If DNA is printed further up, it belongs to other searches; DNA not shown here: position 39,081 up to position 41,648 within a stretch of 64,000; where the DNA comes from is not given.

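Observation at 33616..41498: Two-gene surface module: a giant lectin/Ig/hydrolase-like protein plus a beta-propeller lipoprotein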

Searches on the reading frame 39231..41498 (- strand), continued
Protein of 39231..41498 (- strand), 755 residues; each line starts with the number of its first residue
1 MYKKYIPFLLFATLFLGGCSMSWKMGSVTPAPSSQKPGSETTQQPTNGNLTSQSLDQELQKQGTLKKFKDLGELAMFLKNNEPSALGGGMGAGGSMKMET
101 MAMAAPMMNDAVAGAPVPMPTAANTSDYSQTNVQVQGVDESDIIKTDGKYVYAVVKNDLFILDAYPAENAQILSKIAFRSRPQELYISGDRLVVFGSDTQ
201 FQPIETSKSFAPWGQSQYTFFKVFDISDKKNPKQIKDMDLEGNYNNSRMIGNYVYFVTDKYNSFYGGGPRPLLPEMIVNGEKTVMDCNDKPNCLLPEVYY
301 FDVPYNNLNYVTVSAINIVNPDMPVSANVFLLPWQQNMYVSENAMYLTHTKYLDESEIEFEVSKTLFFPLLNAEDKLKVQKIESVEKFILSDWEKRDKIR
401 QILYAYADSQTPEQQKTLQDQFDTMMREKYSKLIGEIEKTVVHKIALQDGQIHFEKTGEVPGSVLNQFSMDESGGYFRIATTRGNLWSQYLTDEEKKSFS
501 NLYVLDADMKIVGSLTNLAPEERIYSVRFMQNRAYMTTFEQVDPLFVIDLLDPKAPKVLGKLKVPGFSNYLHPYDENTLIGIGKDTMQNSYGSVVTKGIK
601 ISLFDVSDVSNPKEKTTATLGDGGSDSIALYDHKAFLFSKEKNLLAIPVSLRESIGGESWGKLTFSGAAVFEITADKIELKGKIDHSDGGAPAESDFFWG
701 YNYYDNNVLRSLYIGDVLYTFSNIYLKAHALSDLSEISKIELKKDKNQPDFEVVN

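Call 60: fold_search(model_id=the predicted structure, library=pdb)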
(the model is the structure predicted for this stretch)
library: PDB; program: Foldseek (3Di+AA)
matches with E <= 10: 866; with E <= 0.001: 269
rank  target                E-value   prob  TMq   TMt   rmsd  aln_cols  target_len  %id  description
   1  9d5n_CH               7.4e-10  1.00  0.19  0.22  16.5       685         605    9  48-nm doublet microtubule from Trichomonas vaginalis strain G3 (released 2025-05-14)
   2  9e78_0L               1.8e-09  1.00  0.17  0.19  16.8       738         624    9  48-nm repeat of the Leishmania tarentolae doublet microtubule (released 2025-03-12)
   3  9e2g_2B               5.4e-09  1.00  0.18  0.21  17.3       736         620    9  Cryo-EM structure of 48 nm repeat of microtubule doublet from T. brucei flagellum (released 2025-03-12)
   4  6zqd_UQ               2.9e-08  1.00  0.17  0.16  20.7       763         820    9  Cryo-EM structure of the 90S pre-ribosome from Saccharomyces cerevisiae, state Post-A1 (released 2020-09-23)
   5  9a2d_C                4.3e-08  1.00  0.18  0.12  24.0       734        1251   10  Modeling of the ciliary Intraflagellar transport-A complex (released 2024-05-10)
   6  9n73_LH               4.3e-08  1.00  0.15  0.15  20.3       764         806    9  SSU processome maturation and disassembly, State G (released 2025-10-29)
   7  7q3l_C                4.6e-08  1.00  0.17  0.12  19.8       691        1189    9  Human 17S U2 snRNP 5' domain (released 2022-03-30)
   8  6zqa_UQ               5.3e-08  1.00  0.16  0.15  21.4       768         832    9  Cryo-EM structure of the 90S pre-ribosome from Saccharomyces cerevisiae, state A (Poly-Ala) (released 2020-09-23)
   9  4nsx                  8.4e-08  1.00  0.19  0.21  18.1       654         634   10  Crystal Structure of the Utp21 tandem WD Domain (released 2014-02-19)
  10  4a0k_C                1.0e-07  1.00  0.22  0.16  22.0       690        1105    7  STRUCTURE OF DDB1-DDB2-CUL4A-RBX1 BOUND TO A 12 BP ABASIC SITE CONTAINING DNA-DUPLEX (released 2011-12-14)
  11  8u17_B                1.1e-07  1.00  0.21  0.20  21.3       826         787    9  The ternary complex structure of DDB1-CRBN-SALL4(ZF1,2)-long bound to Pomalidomide (released 2023-12-27)
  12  7evo_3                1.3e-07  1.00  0.23  0.16  25.1       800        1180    9  The cryo-EM structure of the human 17S U2 snRNP (released 2022-08-03)
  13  9saf_A                1.4e-07  1.00  0.24  0.22  20.6       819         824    8  Ternary PROTAC-mediated complex of BRD4-BD1/CRBN/DDB1 and JQ1-AcQ bifunctional degrader (released 2025-10-01)
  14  6en4_A                1.5e-07  1.00  0.22  0.16  18.3       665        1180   10  SF3b core in complex with a splicing modulator (released 2018-06-20)
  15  7d4i_AG               2.0e-07  1.00  0.18  0.17  21.1       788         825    9  Cryo-EM structure of 90S small ribosomal precursors complex with the DEAH-box RNA helicase Dhr1 (State F) (released 2021-10-06)
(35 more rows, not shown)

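Call 62: find_related_loci(query=A2, collection=metagenome_contigs, flank=10000)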
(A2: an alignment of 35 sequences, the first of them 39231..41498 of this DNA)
Query A2 (755 aa) in metagenome_contigs; peptide patterns used: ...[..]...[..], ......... (x = any residue, [..] = any of these).
600 stretches matched a pattern (row limit reached: there are more); 513 encode a relative of the query (tblastn E <= 1e-3); the best 80 are kept; 80 distinct loci.
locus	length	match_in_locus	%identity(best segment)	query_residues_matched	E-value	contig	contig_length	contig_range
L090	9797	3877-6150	52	4-755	0e+0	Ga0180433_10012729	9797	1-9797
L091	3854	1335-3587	52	16-755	0e+0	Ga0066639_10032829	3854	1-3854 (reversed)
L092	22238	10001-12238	52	1-755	0e+0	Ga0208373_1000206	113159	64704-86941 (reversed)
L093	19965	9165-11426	50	6-755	0e+0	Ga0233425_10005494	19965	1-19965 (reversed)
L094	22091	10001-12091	52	58-755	0e+0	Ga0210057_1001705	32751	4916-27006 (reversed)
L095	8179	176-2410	51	10-755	0e+0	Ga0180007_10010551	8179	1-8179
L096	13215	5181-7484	48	32-755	0e+0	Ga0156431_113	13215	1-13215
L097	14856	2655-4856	46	1-753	0e+0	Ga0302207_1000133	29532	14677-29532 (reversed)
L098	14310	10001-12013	48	65-742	0e+0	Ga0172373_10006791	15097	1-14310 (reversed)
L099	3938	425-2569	46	19-742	0e+0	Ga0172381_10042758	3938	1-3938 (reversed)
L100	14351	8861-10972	46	19-742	0e+0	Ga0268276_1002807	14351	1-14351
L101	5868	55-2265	45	4-754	0e+0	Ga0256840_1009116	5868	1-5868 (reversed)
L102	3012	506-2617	46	6-745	0e+0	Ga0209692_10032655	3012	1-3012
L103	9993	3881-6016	46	16-753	0e+0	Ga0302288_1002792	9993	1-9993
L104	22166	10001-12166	44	9-742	0e+0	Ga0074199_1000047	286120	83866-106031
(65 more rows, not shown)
